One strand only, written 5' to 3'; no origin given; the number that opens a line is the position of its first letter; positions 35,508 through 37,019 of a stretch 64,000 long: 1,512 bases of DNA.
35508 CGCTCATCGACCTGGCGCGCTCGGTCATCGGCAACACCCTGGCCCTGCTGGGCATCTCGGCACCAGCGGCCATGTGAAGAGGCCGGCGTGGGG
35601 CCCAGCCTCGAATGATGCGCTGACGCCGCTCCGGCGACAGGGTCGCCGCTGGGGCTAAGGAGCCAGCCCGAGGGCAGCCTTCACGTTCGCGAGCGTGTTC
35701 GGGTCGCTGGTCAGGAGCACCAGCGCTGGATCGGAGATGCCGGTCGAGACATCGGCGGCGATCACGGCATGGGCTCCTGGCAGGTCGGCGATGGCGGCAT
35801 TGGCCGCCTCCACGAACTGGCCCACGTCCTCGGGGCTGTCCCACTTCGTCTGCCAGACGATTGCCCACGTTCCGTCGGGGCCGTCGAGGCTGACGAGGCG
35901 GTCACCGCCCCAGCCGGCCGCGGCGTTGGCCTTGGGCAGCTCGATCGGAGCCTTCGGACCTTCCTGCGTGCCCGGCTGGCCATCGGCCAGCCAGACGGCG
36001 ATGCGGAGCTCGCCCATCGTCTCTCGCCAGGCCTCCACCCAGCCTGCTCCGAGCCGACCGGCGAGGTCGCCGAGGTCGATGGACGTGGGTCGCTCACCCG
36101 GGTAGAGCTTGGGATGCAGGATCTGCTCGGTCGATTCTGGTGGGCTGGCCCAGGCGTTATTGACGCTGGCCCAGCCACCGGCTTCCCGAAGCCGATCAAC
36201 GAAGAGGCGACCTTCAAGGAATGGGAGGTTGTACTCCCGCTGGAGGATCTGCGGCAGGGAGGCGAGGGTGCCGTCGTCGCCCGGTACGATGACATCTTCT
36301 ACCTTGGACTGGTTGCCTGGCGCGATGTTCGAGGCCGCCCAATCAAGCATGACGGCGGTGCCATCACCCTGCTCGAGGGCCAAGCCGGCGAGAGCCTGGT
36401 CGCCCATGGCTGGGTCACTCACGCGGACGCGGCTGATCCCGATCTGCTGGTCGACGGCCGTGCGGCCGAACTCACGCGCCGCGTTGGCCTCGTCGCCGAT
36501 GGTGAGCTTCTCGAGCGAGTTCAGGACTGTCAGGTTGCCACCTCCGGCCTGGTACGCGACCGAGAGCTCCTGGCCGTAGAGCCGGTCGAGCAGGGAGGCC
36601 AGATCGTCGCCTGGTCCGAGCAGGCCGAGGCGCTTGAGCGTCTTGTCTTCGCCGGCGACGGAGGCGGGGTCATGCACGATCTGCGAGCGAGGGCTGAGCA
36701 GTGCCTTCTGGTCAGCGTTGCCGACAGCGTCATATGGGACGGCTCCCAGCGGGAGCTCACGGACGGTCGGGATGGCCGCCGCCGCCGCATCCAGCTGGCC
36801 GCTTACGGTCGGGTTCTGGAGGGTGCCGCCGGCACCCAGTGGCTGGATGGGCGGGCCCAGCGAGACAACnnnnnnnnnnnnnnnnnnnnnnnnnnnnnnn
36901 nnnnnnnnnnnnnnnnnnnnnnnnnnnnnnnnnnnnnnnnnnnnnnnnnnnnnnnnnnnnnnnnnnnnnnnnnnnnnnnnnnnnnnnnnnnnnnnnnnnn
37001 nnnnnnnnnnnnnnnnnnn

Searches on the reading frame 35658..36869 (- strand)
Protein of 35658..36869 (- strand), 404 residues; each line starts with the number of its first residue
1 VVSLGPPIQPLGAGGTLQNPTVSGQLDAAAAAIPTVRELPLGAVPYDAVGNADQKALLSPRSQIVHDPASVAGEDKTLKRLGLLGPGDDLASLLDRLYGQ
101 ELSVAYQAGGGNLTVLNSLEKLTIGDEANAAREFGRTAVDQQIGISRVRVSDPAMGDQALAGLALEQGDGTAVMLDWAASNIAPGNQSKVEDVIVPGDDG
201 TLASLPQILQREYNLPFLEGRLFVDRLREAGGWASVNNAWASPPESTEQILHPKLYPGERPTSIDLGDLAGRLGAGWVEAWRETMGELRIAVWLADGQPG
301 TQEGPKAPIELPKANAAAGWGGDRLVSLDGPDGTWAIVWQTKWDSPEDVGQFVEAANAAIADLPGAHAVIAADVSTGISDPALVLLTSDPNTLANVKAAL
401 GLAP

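Call 14: find_homologous_proteins(query=window:35658-36869:-)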
Query window:35658-36869:- (404 aa): 451 proteins with E <= 0.001 among 8000 candidates; the best 120 are listed.
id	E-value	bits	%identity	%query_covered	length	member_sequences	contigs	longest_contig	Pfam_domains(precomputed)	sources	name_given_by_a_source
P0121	2.4e-259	878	100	100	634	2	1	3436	PF03793.25,PF26686.1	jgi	jgi:beta-lactam-binding protein with PASTA domain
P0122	5.0e-232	788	93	95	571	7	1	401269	PF03793.25,PF26686.1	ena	-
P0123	8.0e-215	732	82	100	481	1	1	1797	PF03793.25,PF26686.1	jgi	jgi:hypothetical protein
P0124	8.4e-211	718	80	100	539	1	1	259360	PF03793.25,PF26686.1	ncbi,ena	-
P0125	8.2e-185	633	70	100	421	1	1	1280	PF26686.1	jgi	jgi:hypothetical protein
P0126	2.1e-172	592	69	100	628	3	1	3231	PF03793.25,PF26686.1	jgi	jgi:beta-lactam-binding protein with PASTA domain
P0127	4.5e-172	591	68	99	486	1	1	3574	PF03793.25,PF26686.1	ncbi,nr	ncbi:MAG TPA: PASTA domain-containing protein, partial [Candidatus Limnocylindrales bacterium]|nr:PA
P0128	7.0e-172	590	67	99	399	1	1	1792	PF26686.1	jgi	jgi:hypothetical protein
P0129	2.8e-164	565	62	98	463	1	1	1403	PF03793.25,PF26686.1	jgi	jgi:hypothetical protein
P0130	8.2e-164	564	64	100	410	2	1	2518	PF26686.1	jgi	jgi:hypothetical protein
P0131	2.1e-162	559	63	100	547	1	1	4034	PF03793.25,PF26686.1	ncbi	-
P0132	5.1e-160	551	61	100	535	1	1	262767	PF03793.25,PF26686.1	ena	-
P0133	9.8e-160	550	63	100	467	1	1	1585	PF03793.25,PF26686.1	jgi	jgi:hypothetical protein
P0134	6.9e-156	538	62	98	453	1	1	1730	PF03793.25,PF26686.1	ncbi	ncbi:MAG: PASTA domain-containing protein, partial [Chloroflexota bacterium]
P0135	1.2e-154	533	80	72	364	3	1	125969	PF26686.1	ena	-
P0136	1.3e-153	530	63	100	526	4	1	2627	PF03793.25,PF26686.1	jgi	jgi:hypothetical protein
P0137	1.7e-152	526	61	100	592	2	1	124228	PF03793.25,PF26686.1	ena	-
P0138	1.8e-148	513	60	99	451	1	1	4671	PF03793.25,PF26686.1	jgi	jgi:hypothetical protein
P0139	3.5e-148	512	60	100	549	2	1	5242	PF03793.25,PF26686.1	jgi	jgi:hypothetical protein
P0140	4.9e-148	512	60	100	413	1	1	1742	PF26686.1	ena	-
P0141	3.4e-147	509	61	97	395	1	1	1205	PF26686.1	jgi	jgi:hypothetical protein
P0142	1.3e-143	497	63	92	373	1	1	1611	PF26686.1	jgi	jgi:hypothetical protein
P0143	4.1e-143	496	60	97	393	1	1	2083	PF26686.1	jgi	jgi:hypothetical protein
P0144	7.7e-142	491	57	99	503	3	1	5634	PF03793.25,PF26686.1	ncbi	ncbi:MAG: PASTA domain-containing protein, partial [Candidatus Limnocylindrales bacterium]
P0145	6.1e-140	485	57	100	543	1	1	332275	PF03793.25,PF26686.1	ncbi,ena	-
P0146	7.1e-140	485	58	98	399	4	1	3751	PF26686.1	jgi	jgi:hypothetical protein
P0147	6.5e-139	482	57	99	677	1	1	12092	PF03793.25,PF26686.1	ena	-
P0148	1.1e-135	471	57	100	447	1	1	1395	PF26686.1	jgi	jgi:hypothetical protein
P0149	2.0e-135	470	57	98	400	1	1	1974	PF26686.1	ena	-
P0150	2.5e-134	467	57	100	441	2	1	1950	PF26686.1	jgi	jgi:hypothetical protein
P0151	9.7e-134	465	57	100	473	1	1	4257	PF03793.25,PF26686.1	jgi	jgi:hypothetical protein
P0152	8.4e-131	455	72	71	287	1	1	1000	PF26686.1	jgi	jgi:hypothetical protein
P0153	1.1e-129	451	60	85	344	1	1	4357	PF26686.1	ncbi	ncbi:MAG: hypothetical protein ACC726_11025, partial [Chloroflexota bacterium]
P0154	2.9e-129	450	64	80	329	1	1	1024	PF26686.1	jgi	jgi:hypothetical protein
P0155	4.1e-128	446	55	93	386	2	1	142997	PF26686.1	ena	-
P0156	1.5e-126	441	56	100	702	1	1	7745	PF03793.25,PF26686.1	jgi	-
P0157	8.7e-125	435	72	68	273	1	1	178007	PF26686.1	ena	-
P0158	4.9e-123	429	52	100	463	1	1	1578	PF03793.25,PF26686.1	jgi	jgi:hypothetical protein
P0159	5.0e-117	410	63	74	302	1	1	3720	PF26686.1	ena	-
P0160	4.3e-116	407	52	100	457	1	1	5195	PF03793.25,PF26686.1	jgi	jgi:hypothetical protein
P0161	7.9e-115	402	67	68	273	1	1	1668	PF26686.1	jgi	jgi:hypothetical protein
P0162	4.2e-113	397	63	71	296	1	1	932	PF26686.1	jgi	jgi:hypothetical protein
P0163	4.6e-108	380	65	65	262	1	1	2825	PF26686.1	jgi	jgi:hypothetical protein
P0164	8.8e-106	373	59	74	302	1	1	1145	PF26686.1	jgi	jgi:hypothetical protein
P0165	1.8e-103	365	66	65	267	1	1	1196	PF26686.1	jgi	jgi:hypothetical protein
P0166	2.7e-102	361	63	66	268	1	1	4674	PF26686.1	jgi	jgi:hypothetical protein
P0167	3.4e-100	354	49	94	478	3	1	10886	PF03793.25,PF26686.1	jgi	jgi:hypothetical protein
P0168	2.8e-98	348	70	57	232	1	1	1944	PF26686.1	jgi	jgi:hypothetical protein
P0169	9.9e-92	326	63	59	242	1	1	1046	PF26686.1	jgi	jgi:hypothetical protein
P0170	1.3e-88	316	44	96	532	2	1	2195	PF03793.25,PF26686.1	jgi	jgi:hypothetical protein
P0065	2.1e-85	305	41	95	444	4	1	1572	PF26686.1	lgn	-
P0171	9.1e-85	303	42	95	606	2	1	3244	PF26686.1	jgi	jgi:hypothetical protein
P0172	1.5e-84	303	42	99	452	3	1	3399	PF26686.1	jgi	jgi:hypothetical protein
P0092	2.2e-84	302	43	91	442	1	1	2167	PF26686.1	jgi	jgi:hypothetical protein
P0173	3.2e-84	302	43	91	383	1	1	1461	PF26686.1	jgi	jgi:hypothetical protein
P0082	5.0e-84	301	41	98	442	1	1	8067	PF26686.1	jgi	jgi:hypothetical protein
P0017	7.2e-84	300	44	90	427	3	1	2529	PF26686.1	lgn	-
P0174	1.5e-83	299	42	95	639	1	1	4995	PF26686.1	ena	-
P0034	1.8e-83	299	44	82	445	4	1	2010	PF26686.1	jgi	-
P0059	2.1e-83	299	43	92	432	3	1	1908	PF26686.1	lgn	-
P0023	3.9e-83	298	44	90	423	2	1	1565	PF26686.1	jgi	jgi:hypothetical protein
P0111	7.5e-83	297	43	91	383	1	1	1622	PF26686.1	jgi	jgi:hypothetical protein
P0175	7.7e-83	297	41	94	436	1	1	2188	PF26686.1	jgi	jgi:hypothetical protein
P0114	1.2e-82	296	42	92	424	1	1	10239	PF26686.1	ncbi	ncbi:MAG: hypothetical protein ACC726_04365 [Chloroflexota bacterium]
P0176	1.4e-82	296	45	83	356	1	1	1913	PF26686.1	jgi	jgi:hypothetical protein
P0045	1.7e-82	296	45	81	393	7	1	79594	PF26686.1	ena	-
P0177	2.5e-82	295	40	94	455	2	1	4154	PF26686.1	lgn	-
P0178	2.8e-82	295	44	83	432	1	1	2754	PF26686.1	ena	-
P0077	3.3e-82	295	41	94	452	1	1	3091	PF26686.1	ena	-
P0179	4.2e-82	295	42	92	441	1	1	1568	PF26686.1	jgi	jgi:hypothetical protein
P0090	4.2e-82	295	41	92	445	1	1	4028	PF26686.1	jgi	jgi:hypothetical protein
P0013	8.0e-82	294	43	87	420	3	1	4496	PF26686.1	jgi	jgi:hypothetical protein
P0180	1.0e-81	293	40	92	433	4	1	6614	PF26686.1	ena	-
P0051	1.6e-81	293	41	94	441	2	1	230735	PF26686.1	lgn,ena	-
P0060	1.9e-81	292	40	99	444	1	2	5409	PF26686.1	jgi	jgi:hypothetical protein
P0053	2.1e-81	292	43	82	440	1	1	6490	PF26686.1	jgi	jgi:hypothetical protein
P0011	2.7e-81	292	43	90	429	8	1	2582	PF26686.1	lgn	-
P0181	2.9e-81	292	62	52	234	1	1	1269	PF26686.1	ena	-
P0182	3.1e-81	292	40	92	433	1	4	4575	PF26686.1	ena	-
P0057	3.9e-81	291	39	99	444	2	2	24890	PF26686.1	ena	-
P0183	4.2e-81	291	40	92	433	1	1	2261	PF26686.1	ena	-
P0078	4.4e-81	291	39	99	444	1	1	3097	PF26686.1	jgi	jgi:hypothetical protein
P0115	4.8e-81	291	41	95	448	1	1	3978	PF26686.1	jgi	jgi:hypothetical protein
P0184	6.4e-81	291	40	92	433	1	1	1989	PF26686.1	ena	-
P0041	6.7e-81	291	42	90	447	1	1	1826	PF26686.1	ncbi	-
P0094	8.0e-81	290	42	91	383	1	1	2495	PF26686.1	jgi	jgi:hypothetical protein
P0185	8.8e-81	290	40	92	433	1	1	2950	PF26686.1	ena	-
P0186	1.0e-80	290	41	94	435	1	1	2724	PF26686.1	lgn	-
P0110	1.1e-80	290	42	92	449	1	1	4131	PF26686.1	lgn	-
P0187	1.1e-80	290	42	99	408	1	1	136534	PF26686.1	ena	-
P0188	1.6e-80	289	41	95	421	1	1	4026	PF26686.1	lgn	-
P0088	1.8e-80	289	43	92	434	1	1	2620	PF26686.1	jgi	-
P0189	1.8e-80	289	40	96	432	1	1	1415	PF26686.1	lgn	-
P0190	2.0e-80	289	43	92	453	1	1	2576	PF26686.1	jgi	jgi:hypothetical protein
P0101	2.5e-80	289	41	95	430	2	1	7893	PF26686.1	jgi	jgi:hypothetical protein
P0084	4.4e-80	288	41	92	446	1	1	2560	PF26686.1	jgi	jgi:predicted secreted protein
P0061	4.5e-80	288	41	94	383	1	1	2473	PF26686.1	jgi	jgi:hypothetical protein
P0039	4.6e-80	288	43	82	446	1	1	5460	PF26686.1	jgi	jgi:hypothetical protein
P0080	5.1e-80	288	41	92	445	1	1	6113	PF26686.1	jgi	jgi:hypothetical protein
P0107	6.6e-80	287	40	95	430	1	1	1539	PF26686.1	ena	-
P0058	1.0e-79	287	44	83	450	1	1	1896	PF26686.1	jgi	jgi:hypothetical protein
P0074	1.4e-79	286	40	95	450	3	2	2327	PF26686.1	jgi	jgi:hypothetical protein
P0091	1.4e-79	286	40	99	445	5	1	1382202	PF26686.1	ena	-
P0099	1.4e-79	286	42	82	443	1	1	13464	PF26686.1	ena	-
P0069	1.5e-79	286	42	95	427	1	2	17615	PF26686.1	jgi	jgi:hypothetical protein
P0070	1.5e-79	286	42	92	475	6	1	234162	PF26686.1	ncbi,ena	-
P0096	1.7e-79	286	39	98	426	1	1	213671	PF26686.1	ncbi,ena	-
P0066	1.8e-79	286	40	99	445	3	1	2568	PF26686.1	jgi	jgi:hypothetical protein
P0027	1.9e-79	286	40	91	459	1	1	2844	PF26686.1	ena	-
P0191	2.3e-79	286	42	90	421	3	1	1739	PF26686.1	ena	-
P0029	3.5e-79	285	40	95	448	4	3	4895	PF26686.1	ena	-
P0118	3.7e-79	285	42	87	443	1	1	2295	PF26686.1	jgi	jgi:hypothetical protein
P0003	4.5e-79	285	40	96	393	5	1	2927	PF26686.1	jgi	jgi:hypothetical protein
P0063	5.4e-79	284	41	87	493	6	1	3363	PF26686.1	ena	-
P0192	5.5e-79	284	40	92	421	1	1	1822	PF26686.1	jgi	jgi:hypothetical protein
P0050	7.1e-79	284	42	91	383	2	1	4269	PF26686.1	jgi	jgi:hypothetical protein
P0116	8.0e-79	284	39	94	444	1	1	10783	PF26686.1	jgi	jgi:hypothetical protein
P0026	9.3e-79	284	40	98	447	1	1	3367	PF26686.1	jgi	jgi:hypothetical protein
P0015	9.7e-79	284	43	83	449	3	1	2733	PF26686.1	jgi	-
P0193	1.4e-78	283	41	97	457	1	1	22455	PF26686.1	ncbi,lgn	-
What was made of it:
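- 35658..36845 (-): C-terminal degenerate DUF8575 domain (about 396 aa). P0121 (100% identical) carries PF26686 (call 14).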

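Call 18: find_encoding_contigs(protein=P0124, flank=10000, max_places=3)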
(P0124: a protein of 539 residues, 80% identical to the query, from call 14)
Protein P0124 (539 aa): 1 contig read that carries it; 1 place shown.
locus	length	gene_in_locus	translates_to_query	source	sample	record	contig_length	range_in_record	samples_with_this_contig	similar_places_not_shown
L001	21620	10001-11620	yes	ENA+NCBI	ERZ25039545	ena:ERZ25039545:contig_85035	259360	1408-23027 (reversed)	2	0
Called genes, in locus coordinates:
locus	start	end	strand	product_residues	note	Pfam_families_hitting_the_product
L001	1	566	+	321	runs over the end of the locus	PF07837:FTCD_N, PF02971:FTCD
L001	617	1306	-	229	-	PF13483:Lactamase_B_3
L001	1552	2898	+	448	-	PF26686:DUF8575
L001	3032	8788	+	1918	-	PF03793:PASTA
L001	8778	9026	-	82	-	-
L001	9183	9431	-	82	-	-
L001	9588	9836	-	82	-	-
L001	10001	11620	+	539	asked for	PF03793:PASTA, PF26686:DUF8575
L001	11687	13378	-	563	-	PF03485:Arg_tRNA_synt_N, PF00750:tRNA-synt_1d, PF05746:DALR_1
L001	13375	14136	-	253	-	PF23023:Anti-Pycsar_Apyc1, PF00753:Lactamase_B, PF12706:Lactamase_B_2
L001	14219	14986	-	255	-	PF02607:B12-binding_2, PF02310:B12-binding (weak)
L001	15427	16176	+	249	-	-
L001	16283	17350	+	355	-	PF14344:DUF4397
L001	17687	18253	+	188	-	PF02469:Fasciclin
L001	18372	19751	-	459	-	PF00201:UDPGT, PF06722:EryCIII-like_C, PF04101:Glyco_tran_28_C (weak)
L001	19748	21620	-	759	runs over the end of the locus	PF00534:Glycos_transf_1, PF13692:Glyco_trans_1_4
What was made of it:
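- On DUF8575 (PF26686): The family label comes from call 18.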

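Call 24: find_encoding_contigs(protein=P0145, flank=10000, max_places=2)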
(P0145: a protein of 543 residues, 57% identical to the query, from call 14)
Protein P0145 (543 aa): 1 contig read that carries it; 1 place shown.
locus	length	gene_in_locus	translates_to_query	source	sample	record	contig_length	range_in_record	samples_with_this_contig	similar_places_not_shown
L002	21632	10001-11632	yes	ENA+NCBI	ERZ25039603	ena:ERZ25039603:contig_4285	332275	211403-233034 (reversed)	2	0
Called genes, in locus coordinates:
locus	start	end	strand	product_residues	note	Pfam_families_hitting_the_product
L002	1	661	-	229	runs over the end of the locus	PF13483:Lactamase_B_3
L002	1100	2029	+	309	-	-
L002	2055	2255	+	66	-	PF26686:DUF8575 (weak)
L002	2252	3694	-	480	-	-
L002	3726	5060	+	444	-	PF03793:PASTA, PF14440:XOO_2897-deam (faint), PF21321:HTH_66 (faint), PF18579:Raf1_HTH (faint), PF07071:KDGP_aldolase (faint), PF03793:PASTA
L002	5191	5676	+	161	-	PF03793:PASTA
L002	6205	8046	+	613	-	PF03793:PASTA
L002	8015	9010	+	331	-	PF03793:PASTA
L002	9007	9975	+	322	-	PF03793:PASTA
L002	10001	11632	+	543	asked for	PF03793:PASTA, PF26686:DUF8575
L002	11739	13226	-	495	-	PF00750:tRNA-synt_1d, PF05746:DALR_1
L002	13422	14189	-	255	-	PF23023:Anti-Pycsar_Apyc1 (weak), PF00753:Lactamase_B, PF12706:Lactamase_B_2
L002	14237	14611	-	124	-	PF02310:B12-binding (weak)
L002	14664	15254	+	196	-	-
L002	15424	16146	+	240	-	PF14344:DUF4397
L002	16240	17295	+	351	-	PF14344:DUF4397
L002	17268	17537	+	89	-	PF14344:DUF4397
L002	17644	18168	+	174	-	PF02469:Fasciclin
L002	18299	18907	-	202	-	PF01965:DJ-1_PfpI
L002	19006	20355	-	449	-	PF00201:UDPGT, PF06722:EryCIII-like_C, PF04101:Glyco_tran_28_C (weak)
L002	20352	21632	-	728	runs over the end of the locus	PF00534:Glycos_transf_1, PF13692:Glyco_trans_1_4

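Call 25: find_encoding_contigs(protein=P0132, flank=10000, max_places=2)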
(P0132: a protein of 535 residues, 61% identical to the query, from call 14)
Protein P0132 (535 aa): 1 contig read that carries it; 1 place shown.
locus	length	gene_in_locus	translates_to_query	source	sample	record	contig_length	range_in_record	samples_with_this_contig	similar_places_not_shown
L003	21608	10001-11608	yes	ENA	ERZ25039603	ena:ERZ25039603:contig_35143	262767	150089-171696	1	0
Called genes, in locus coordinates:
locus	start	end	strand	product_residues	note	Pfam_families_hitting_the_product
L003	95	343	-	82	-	-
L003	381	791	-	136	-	PF13483:Lactamase_B_3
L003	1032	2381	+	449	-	PF26686:DUF8575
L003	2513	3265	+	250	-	-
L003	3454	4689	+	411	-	PF10844:DUF2577 (faint), PF25549:DUF7927 (faint), PF24184:Phage_zn_bind_5 (faint), PF03793:PASTA (weak)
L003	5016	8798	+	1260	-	-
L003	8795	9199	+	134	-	PF03793:PASTA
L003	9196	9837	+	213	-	PF03793:PASTA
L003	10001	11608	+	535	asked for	PF03793:PASTA, PF26686:DUF8575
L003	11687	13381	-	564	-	PF03485:Arg_tRNA_synt_N, PF00750:tRNA-synt_1d (weak), PF05746:DALR_1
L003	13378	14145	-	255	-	PF23023:Anti-Pycsar_Apyc1 (weak), PF00753:Lactamase_B, PF12706:Lactamase_B_2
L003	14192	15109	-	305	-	PF00376:MerR, PF13411:MerR_1, PF02607:B12-binding_2, PF02310:B12-binding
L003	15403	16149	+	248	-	PF14344:DUF4397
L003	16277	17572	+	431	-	PF14344:DUF4397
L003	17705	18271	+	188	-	PF02469:Fasciclin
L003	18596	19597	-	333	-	PF03405:FA_desaturase_2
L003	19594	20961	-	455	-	PF00201:UDPGT, PF06722:EryCIII-like_C, PF04101:Glyco_tran_28_C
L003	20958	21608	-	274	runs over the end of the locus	PF00534:Glycos_transf_1, PF13692:Glyco_trans_1_4, PF20706:GT4-conflict (weak)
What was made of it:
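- The stalk gene is also fragmented in several related long-read assemblies (calls 18, 24, 25).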

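Call 46: find_encoding_contigs(protein=P0170, flank=10000, max_places=3)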
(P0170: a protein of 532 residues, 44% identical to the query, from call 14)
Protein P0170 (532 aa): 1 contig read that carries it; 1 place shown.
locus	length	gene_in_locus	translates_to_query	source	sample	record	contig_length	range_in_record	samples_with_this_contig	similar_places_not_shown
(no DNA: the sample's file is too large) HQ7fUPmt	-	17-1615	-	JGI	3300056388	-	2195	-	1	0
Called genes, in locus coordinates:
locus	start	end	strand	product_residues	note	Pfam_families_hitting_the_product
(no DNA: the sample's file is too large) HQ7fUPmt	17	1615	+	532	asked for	PF03793:PASTA, PF26686:DUF8575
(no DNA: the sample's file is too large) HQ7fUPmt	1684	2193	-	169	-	?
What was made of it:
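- Tried and rejected: P0170 (PASTA-linked, intact): contig DNA was unavailable (call 46).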

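Call 66: find_encoding_contigs(protein=P0187, flank=10000, max_places=2)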
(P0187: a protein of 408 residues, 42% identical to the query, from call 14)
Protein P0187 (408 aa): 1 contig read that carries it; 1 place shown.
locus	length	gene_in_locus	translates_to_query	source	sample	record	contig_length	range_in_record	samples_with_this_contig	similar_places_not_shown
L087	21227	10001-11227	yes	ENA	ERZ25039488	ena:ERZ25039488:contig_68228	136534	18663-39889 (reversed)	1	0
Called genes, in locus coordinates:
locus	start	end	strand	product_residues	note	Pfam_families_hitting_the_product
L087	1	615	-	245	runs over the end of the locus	-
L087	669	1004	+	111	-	-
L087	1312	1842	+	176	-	-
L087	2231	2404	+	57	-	-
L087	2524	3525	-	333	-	PF05977:MFS_3, PF07690:MFS_1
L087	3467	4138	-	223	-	PF01325:Fe_dep_repress, PF02742:Fe_dep_repr_C, PF04023:FeoA (weak)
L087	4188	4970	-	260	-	-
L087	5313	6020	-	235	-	PF13483:Lactamase_B_3, PF12706:Lactamase_B_2 (weak)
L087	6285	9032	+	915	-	PF03793:PASTA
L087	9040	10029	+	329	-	PF03793:PASTA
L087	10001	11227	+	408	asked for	PF26686:DUF8575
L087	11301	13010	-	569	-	PF03485:Arg_tRNA_synt_N, PF00750:tRNA-synt_1d, PF05746:DALR_1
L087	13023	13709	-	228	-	PF00702:Hydrolase, PF13419:HAD_2 (weak), PF13242:Hydrolase_like (weak)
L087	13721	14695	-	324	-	PF11303:DUF3105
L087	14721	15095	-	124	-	-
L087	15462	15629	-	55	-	-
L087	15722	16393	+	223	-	PF13407:Peripla_BP_4 (weak), PF00532:Peripla_BP_1, PF13377:Peripla_BP_3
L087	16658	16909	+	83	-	-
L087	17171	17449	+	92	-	-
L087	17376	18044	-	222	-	-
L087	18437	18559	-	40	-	-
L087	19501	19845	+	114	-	PF00528:BPD_transp_1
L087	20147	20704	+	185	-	-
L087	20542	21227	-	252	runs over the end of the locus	-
